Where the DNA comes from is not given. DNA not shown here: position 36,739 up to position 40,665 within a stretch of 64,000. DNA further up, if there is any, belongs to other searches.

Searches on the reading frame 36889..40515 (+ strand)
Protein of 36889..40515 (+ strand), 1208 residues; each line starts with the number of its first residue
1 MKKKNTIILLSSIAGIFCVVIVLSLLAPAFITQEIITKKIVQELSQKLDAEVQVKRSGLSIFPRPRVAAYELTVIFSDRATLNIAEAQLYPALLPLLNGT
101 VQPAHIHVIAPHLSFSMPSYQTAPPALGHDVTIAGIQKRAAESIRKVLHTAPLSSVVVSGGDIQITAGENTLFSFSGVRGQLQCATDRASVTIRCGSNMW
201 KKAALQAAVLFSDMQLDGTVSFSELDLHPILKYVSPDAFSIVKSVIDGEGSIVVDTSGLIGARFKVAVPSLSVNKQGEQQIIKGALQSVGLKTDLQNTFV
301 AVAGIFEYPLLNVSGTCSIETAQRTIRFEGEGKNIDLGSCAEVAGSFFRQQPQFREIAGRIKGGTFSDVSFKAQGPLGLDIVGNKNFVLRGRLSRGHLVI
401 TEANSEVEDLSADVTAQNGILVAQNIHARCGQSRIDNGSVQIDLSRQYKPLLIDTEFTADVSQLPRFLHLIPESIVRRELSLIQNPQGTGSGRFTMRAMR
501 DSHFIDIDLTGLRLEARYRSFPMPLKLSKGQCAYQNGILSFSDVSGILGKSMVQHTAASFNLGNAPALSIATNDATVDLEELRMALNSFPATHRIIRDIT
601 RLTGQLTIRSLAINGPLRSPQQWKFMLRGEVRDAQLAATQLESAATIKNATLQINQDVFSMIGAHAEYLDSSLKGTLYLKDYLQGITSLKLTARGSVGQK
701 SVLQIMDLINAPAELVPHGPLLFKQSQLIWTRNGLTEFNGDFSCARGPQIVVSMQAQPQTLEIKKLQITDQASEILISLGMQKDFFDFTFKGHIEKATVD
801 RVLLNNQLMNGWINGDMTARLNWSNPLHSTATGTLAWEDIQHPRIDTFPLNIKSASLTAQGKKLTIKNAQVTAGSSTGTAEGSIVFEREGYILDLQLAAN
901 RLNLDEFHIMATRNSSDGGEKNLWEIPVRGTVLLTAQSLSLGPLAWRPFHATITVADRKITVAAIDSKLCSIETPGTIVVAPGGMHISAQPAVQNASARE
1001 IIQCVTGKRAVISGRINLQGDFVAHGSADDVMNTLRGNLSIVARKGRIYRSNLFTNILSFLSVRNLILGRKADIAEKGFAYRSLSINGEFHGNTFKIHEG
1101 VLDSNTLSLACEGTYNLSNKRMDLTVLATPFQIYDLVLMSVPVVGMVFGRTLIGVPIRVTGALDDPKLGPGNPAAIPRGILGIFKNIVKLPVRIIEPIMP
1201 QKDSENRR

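Call 6: search_protein_families(library=ncbifam, proteins=[window:36889-40515:+])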
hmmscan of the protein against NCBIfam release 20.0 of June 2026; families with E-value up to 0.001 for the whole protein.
window:36889-40515:+ (1208 aa): 2 families
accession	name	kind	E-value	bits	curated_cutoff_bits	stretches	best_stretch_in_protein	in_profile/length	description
NF008091.0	PRK10833.1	equivalog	6.2e-07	28.3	412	1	932-1126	344-539/618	outer membrane assembly protein AsmA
TIGR04411.1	T2SS_GspN_Lepto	equivalog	0.00054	19.5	50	0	13-101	7-91/280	type II secretion system protein GspN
